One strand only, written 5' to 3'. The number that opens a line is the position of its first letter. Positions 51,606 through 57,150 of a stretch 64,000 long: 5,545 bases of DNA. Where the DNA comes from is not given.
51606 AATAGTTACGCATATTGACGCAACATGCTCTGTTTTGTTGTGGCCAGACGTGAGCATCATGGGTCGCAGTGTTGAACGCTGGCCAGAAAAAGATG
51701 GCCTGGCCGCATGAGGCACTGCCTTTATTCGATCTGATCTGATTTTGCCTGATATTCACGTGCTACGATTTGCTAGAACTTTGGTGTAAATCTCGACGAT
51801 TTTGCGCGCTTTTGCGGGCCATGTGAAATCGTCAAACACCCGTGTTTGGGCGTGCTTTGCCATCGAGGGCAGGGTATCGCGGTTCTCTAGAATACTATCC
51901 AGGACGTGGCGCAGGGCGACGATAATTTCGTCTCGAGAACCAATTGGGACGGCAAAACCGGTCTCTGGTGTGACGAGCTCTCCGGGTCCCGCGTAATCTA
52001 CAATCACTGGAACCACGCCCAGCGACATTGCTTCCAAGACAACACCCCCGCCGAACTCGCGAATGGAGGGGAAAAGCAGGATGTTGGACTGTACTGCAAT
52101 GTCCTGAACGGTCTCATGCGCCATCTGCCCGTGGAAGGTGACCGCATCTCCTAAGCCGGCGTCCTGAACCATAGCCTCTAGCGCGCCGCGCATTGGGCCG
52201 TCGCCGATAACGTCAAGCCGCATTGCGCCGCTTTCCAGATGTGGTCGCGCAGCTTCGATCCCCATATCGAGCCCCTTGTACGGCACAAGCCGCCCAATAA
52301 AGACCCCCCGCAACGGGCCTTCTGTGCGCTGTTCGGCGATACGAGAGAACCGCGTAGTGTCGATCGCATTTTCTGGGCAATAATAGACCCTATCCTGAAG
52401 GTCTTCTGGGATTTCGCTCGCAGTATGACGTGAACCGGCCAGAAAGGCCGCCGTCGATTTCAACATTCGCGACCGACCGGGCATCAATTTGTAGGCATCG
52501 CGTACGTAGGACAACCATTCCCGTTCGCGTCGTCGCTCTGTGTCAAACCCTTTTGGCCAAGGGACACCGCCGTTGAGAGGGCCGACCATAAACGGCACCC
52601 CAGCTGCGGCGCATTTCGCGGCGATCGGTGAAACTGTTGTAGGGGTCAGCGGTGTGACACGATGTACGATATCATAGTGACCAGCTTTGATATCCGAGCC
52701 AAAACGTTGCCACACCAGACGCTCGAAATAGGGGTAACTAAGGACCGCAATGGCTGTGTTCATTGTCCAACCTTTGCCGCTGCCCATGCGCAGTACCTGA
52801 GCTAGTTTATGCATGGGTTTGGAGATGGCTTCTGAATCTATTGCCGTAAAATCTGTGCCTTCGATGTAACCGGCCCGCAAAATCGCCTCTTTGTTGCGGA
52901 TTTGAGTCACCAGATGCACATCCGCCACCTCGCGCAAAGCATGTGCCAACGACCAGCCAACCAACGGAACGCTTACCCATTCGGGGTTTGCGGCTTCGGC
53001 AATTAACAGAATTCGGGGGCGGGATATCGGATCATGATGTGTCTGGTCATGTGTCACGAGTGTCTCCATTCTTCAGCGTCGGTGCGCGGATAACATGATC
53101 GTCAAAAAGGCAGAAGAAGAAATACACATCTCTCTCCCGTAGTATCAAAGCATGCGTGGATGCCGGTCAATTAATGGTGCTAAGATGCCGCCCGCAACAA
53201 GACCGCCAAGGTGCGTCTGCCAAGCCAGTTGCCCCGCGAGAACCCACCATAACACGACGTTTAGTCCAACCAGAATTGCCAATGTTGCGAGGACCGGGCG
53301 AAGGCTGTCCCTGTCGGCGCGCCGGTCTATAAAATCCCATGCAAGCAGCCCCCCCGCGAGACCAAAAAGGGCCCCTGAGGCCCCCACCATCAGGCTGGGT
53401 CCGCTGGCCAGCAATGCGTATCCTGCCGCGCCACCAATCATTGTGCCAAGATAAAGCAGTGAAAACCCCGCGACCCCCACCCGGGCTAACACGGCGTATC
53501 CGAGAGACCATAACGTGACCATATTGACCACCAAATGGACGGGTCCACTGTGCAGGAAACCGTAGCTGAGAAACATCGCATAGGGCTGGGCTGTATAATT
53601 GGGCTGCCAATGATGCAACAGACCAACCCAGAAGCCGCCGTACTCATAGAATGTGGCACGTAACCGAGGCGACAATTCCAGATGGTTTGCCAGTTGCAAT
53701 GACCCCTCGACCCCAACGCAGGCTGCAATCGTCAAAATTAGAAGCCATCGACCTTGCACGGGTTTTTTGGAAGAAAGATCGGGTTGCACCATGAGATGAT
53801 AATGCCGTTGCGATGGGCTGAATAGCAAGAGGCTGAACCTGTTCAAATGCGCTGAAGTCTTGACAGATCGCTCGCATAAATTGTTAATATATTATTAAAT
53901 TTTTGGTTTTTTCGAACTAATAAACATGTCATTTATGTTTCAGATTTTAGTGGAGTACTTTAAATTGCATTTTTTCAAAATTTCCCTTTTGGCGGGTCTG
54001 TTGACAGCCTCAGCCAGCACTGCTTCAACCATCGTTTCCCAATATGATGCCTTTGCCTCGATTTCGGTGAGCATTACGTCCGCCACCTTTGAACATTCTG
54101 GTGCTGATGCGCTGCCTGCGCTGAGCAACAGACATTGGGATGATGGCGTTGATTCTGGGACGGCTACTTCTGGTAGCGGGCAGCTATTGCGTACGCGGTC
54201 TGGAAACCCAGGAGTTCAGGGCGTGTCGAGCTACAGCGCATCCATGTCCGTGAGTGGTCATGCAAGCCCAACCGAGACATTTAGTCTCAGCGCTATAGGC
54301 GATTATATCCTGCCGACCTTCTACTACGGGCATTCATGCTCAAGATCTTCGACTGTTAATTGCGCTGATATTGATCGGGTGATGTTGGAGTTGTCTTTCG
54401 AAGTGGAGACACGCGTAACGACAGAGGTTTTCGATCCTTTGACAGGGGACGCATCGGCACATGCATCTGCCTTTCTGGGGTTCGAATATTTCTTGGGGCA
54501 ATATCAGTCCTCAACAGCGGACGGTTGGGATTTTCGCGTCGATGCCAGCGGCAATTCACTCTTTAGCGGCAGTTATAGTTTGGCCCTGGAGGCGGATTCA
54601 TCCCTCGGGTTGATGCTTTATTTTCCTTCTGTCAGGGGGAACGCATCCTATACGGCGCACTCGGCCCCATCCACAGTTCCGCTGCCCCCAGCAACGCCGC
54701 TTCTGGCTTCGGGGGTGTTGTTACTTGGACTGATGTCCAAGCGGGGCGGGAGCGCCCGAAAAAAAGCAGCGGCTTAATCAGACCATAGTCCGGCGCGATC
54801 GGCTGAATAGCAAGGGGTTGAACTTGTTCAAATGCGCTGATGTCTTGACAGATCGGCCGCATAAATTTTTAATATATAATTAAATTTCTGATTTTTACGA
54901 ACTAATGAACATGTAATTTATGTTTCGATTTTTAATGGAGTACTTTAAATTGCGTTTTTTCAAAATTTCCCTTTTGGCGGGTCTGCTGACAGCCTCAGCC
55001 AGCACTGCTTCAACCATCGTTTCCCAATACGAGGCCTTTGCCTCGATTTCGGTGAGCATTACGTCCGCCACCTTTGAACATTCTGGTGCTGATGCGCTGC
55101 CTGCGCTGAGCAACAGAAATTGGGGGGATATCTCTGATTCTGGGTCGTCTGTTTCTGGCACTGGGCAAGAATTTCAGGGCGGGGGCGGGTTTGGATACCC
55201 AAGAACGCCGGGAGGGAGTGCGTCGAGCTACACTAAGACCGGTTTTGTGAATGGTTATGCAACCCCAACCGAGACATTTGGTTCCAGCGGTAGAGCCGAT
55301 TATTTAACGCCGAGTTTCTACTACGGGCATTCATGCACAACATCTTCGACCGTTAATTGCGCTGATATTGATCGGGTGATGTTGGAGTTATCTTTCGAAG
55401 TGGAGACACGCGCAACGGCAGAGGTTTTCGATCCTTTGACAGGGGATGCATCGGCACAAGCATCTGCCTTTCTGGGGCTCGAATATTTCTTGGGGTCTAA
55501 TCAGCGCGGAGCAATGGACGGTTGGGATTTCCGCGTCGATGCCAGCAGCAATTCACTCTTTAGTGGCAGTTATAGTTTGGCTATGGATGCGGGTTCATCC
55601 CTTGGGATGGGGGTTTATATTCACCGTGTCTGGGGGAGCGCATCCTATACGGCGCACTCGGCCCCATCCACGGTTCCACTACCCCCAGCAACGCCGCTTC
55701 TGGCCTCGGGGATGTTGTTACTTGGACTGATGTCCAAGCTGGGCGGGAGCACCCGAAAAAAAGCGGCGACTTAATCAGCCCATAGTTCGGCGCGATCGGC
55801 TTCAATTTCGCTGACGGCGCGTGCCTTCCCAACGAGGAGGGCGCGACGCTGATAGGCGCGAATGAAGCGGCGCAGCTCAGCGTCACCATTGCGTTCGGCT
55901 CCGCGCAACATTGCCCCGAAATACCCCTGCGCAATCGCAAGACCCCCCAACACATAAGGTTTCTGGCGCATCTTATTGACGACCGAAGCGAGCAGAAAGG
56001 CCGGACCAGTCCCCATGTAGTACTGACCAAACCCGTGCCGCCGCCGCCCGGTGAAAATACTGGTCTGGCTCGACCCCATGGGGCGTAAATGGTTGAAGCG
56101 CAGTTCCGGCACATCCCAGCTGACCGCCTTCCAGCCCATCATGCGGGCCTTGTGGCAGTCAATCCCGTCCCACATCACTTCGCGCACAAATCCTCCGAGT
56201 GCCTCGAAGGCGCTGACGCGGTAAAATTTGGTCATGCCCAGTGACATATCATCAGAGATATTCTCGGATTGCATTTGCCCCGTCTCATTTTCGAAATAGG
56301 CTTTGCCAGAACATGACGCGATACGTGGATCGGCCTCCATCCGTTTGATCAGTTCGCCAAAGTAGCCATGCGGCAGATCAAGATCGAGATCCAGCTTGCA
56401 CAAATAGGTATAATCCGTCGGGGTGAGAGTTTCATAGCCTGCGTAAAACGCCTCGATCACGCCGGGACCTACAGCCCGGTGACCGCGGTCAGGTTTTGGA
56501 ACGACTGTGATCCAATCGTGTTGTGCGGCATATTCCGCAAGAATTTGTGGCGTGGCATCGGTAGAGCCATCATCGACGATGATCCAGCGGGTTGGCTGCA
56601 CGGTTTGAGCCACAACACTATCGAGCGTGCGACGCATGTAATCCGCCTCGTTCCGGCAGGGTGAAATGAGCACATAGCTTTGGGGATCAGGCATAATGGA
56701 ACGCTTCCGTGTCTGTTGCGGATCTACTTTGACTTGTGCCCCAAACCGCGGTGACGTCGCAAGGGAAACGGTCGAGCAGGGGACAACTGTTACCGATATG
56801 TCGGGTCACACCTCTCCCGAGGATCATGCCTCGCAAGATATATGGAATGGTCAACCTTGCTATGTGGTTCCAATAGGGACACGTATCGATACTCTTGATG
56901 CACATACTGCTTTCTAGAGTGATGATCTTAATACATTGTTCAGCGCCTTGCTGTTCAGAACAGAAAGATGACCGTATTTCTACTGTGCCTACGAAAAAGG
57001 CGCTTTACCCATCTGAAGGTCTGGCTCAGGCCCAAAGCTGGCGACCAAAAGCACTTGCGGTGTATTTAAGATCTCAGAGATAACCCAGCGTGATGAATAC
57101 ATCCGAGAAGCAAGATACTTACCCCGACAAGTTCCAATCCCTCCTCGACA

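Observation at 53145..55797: Minimal rhomboid protease divergently paired with tandem VPLPA/PEP-CTERM-type cargo genes: candidate exosortase-independent sorting system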

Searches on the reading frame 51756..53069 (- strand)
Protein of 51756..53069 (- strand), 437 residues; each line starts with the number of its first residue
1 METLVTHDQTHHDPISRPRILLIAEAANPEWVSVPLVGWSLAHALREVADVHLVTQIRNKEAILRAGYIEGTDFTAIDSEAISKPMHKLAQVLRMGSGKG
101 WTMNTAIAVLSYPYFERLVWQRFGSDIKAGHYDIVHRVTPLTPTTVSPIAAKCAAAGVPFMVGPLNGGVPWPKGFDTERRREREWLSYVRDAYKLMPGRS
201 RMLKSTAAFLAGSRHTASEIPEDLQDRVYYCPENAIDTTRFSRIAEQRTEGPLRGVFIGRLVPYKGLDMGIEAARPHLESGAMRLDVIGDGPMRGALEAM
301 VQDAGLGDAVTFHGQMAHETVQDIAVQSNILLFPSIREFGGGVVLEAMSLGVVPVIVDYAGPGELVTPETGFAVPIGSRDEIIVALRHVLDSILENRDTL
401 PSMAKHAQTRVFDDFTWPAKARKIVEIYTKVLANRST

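Call 3: search_protein_families(library=ncbifam, proteins=[window:51756-53069:-], max_evalue=1)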
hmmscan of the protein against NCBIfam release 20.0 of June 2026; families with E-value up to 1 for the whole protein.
window:51756-53069:- (437 aa): 38 families (the best 25 are shown)
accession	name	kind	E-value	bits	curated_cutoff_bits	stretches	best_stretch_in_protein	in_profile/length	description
NF041879.1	EPS_EpsH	equivalog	3.4e-153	510.5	800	1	17-436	1-421/431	exopolysaccharide biosynthesis glycosyltransferase EpsH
NF041876.1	EPS_EpsE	equivalog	3.1e-18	66.2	400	1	217-423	177-388/389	exopolysaccharide biosynthesis GT4 family glycosyltransferase EpsE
TIGR03999.1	thiol_BshA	equivalog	1.1e-16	60.8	273.7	1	283-432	230-374/375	N-acetyl-alpha-D-glucosaminyl L-malate synthase BshA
TIGR03088.1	stp2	hypoth_equivalog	6e-16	58.5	409.05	1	278-432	225-374/374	TIGR03088 family PEP-CTERM/XrtA system glycosyltransferase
TIGR04063.1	stp3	hypoth_equivalog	2.2e-15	56.5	442.05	1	257-432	218-396/397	TIGR04063 family PEP-CTERM/XrtA system glycosyltransferase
TIGR02149.1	glgA_Coryne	subfamily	2.6e-13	49.9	302.4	1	308-432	264-391/391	glycogen synthase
TIGR02095.1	glgA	subfamily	2.7e-12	46.1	328.45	1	249-430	292-476/477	glycogen/starch synthase, ADP-glucose type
TIGR04005.1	wcaL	equivalog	3.1e-12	46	537.6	1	235-424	205-399/406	colanic acid biosynthesis glycosyltransferase WcaL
NF047684.1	TeichurnBiosyTuaC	equivalog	5.2e-12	45.4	550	1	256-432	223-390/391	teichuronic acid biosynthesis protein TuaC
NF038298.1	EPS_HpsO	equivalog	4.1e-11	42.3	575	1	257-431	206-387/388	hormogonium polysaccharide biosynthesis glycosyltransferase HpsO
NF046085.1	XrtY_assoc_Gly1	equivalog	1.7e-10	40.3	400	1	205-432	160-385/387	XrtY-associated glycosyltransferase XYAG1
TIGR04047.1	MSMEG_0565_glyc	hypoth_equivalog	1.9e-09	37.1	259.85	1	298-429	246-372/373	MSMEG_0565 family glycosyltransferase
NF001901.0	PRK00654.1-5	equivalog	5.2e-09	35.1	649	1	247-435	312-495/502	glycogen synthase GlgA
NF038295.1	EPS_HpsP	equivalog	7.4e-09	35.1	550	1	256-431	211-387/388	hormogonium polysaccharide biosynthesis glycosyltransferase HpsP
NF047880.1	glyco_SdgA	exception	2.6e-08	32.9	800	1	256-406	319-466/488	serine-aspartate repeat adhesin O-glycosyltransferase SdgA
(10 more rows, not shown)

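Call 4: search_protein_families(library=pfam, proteins=[window:51756-53069:-], max_evalue=1)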
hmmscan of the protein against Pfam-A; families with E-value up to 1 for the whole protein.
window:51756-53069:- (437 aa): 5 families
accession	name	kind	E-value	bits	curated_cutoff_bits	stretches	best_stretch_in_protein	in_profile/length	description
PF00534.26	Glycos_transf_1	-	8.4e-24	84.5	26.4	1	249-392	12-158/172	Glycosyl transferases group 1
PF13692.12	Glyco_trans_1_4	-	2.4e-22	80.2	27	1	256-391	5-141/142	Glycosyl transferases group 1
PF20706.3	GT4-conflict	-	7.2e-05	22.4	26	1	247-423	192-384/385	Family 4 Glycosyltransferase in conflict systems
PF13524.12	Glyco_trans_1_2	-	0.048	14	25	1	311-425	30-143/144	Glycosyl transferase-like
PF24785.1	RXYLT1_C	-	0.25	11.2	27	1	319-364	68-113/187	RXYLT1 C-terminal domain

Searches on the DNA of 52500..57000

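Call 50: search_rna_families(source=window, start=52500, end=57000, threshold=evalue, max_evalue=1)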
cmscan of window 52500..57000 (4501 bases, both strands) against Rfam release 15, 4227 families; matches with E-value up to 1: 0.
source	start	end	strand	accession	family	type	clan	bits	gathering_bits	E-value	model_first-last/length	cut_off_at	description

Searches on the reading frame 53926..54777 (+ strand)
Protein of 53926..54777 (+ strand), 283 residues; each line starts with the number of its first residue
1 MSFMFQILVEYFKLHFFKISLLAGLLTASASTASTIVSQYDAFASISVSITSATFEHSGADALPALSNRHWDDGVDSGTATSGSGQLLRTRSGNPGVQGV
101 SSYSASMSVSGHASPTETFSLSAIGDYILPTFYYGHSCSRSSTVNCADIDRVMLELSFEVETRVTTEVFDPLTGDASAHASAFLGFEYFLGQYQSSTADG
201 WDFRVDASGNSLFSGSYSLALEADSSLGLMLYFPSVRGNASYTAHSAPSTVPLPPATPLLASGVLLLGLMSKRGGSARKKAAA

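Call 3: search_protein_families(library=ncbifam, proteins=[window:53926-54777:+], max_evalue=1)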
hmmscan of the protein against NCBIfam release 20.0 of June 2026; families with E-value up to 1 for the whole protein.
window:53926-54777:+ (283 aa): 1 family
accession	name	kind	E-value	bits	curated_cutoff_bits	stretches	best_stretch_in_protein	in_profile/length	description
NF038126.1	PEP_CTERM_FxDxF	subfamily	0.67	10.2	50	1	191-273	94-164/165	FxDxF family PEP-CTERM protein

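Call 4: search_protein_families(library=pfam, proteins=[window:53926-54777:+], max_evalue=1)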
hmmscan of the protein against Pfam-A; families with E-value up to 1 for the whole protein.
window:53926-54777:+ (283 aa): 1 family
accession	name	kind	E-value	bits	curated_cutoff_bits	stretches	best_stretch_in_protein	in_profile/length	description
PF18847.6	LPD29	-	0.23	12.6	27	0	38-81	28-69/93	Large polyvalent protein associated domain 29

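Call 10: find_homologous_proteins(query=window:53935-54774:+, max_evalue=0.001)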
Query window:53935-54774:+ (280 aa): 3 proteins with E <= 0.001 among 7413 candidates.
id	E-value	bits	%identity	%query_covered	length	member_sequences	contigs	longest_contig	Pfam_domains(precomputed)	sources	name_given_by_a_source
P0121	7.6e-175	597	100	100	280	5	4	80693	-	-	-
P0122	1.2e-136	472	84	96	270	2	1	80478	-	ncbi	ncbi:MAG: hypothetical protein ABJG75_20095 [Roseobacter sp.]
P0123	2.7e-113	396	72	96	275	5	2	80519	-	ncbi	ncbi:MAG: hypothetical protein ABJG75_20100 [Roseobacter sp.]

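Call 66: predict_structure(alignment_id=A3)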
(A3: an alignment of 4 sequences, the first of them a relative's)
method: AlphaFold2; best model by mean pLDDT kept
length: 280 residues; sequences in the alignment: 4
mean_pLDDT: 39.3   pTM: 0.31
mean pLDDT of the five models: 39.3, 34.4, 33.6, 31.1, 30.7
residues with pLDDT >= 90: 0; 70-90: 1; 50-70: 24; < 50: 255
segments of 3 or more residues with pLDDT < 50: 17-152, 159-180, 184-209, 214-280
pLDDT, mean of each block of 10 residues (from residue 1): 62 47 35 35 45 41 32 26 26 29 38 33 32 39 45 50 42 46 45 42 43 47 45 41 37 36 34 29
secondary structure, 60 per line:
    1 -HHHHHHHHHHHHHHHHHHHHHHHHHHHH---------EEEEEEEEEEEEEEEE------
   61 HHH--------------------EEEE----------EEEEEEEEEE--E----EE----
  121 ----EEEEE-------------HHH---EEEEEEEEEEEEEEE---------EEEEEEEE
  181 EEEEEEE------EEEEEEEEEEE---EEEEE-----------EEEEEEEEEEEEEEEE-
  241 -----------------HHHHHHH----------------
elements in order: H2-29 E39-54 E84-87 E98-107 E125-129 E149-163 E173-187 E194-204 E208-212 E224-239 H258-264

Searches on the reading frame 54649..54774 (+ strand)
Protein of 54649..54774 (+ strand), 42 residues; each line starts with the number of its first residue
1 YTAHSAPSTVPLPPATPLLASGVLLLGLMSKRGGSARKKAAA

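Call 6: search_protein_families(library=ncbifam, proteins=[window:54649-54774:+], max_evalue=10)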
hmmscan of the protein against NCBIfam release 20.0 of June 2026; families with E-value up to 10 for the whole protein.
seq(42 aa): 0 families

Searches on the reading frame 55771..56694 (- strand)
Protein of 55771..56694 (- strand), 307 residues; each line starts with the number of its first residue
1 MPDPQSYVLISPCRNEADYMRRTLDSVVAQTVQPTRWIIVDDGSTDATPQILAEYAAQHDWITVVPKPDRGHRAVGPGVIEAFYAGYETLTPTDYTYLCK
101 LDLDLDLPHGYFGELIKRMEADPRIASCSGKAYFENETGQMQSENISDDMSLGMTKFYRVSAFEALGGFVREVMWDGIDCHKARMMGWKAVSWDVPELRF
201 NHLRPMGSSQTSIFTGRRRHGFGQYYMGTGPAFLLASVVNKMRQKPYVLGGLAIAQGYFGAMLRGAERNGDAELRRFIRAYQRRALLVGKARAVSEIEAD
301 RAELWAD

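Call 3: search_protein_families(library=ncbifam, proteins=[window:55771-56694:-], max_evalue=1)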
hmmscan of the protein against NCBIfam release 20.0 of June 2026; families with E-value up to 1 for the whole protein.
window:55771-56694:- (307 aa): 16 families
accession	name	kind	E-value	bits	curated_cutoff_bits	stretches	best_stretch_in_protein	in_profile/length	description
NF007482.0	PRK10073.1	equivalog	4.8e-09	35.7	423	1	9-138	10-130/334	glycosyltransferase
TIGR03937.1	PgaC_IcaA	equivalog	5.4e-09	35.5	422.3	1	8-137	48-168/407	poly-beta-1,6-N-acetyl-D-glucosamine synthase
NF047683.1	TeichurnBiosyTuaG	equivalog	1.8e-08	34.3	400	1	9-69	10-70/252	teichuronic acid biosynthesis protein TuaG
TIGR03469.1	HpnB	hypoth_equivalog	1.8e-07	30.5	379.25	1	8-123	47-164/386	hopene-associated glycosyltransferase HpnB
NF053846.1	glyco_with_XrtP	equivalog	1.1e-05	24.3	520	1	7-90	43-122/440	XrtP-associated glycosyltransferase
NF041875.1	EPS_EpsD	equivalog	1.9e-05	24.3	370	1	11-72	5-67/325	exopolysaccharide biosynthesis glycosyltransferase EpsD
TIGR04283.1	glyco_like_mftF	equivalog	0.00035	20.2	182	1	10-57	4-51/221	TIGR04283 family arsenosugar biosynthesis glycosyltransferase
NF053739.1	GlytfEpsEBac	equivalog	0.00047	19.2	450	1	15-59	11-55/265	glycosyltransferase EpsE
TIGR03965.1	mycofact_glyco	equivalog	0.00055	18.9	280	1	5-65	74-134/467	mycofactocin biosynthesis glycosyltransferase MftF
NF045692.1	OglycostaseCruG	equivalog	0.013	14.4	600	1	9-121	45-154/386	2'-O-glycosyltransferase CruG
NF041394.1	GtaseAglG_Halo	equivalog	0.038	13.3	440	1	13-65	11-63/304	glucosyl-dolichyl phosphate glucuronosyltransferase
TIGR04440.1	glyco_TIGR04440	domain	0.086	12.6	70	0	112-142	99-129/215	TIGR00180 family glycosyltransferase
NF038302.1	EPS_HpsE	equivalog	0.099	11.6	300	1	15-59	11-58/307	hormogonium polysaccharide biosynthesis glycosyltransferase HpsE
NF050050.1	ProtGlycPglI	equivalog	0.1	11.9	500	1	12-63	9-60/306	GalNAc(5)-diNAcBac-PP-undecaprenol beta-1,3-glucosyltransferase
NF007986.1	PRK10714.1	equivalog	0.11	11.5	529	1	19-64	24-68/316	undecaprenyl-phosphate 4-deoxy-4-formamido-L-arabinose transferase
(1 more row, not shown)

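Call 4: search_protein_families(library=pfam, proteins=[window:55771-56694:-], max_evalue=1)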
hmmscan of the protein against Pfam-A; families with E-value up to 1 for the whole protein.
window:55771-56694:- (307 aa): 3 families
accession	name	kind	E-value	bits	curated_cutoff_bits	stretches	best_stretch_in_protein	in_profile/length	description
PF00535.33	Glycos_transf_2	-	9e-19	68.5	23.3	1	10-149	3-132/168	Glycosyl transferase family 2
PF13641.12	Glyco_tranf_2_3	-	1.7e-05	25.4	27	1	4-73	1-72/230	Glycosyltransferase like family 2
PF13704.12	Glyco_tranf_2_4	-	0.0014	19.5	27.5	1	14-87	1-69/98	Glycosyl transferase family 2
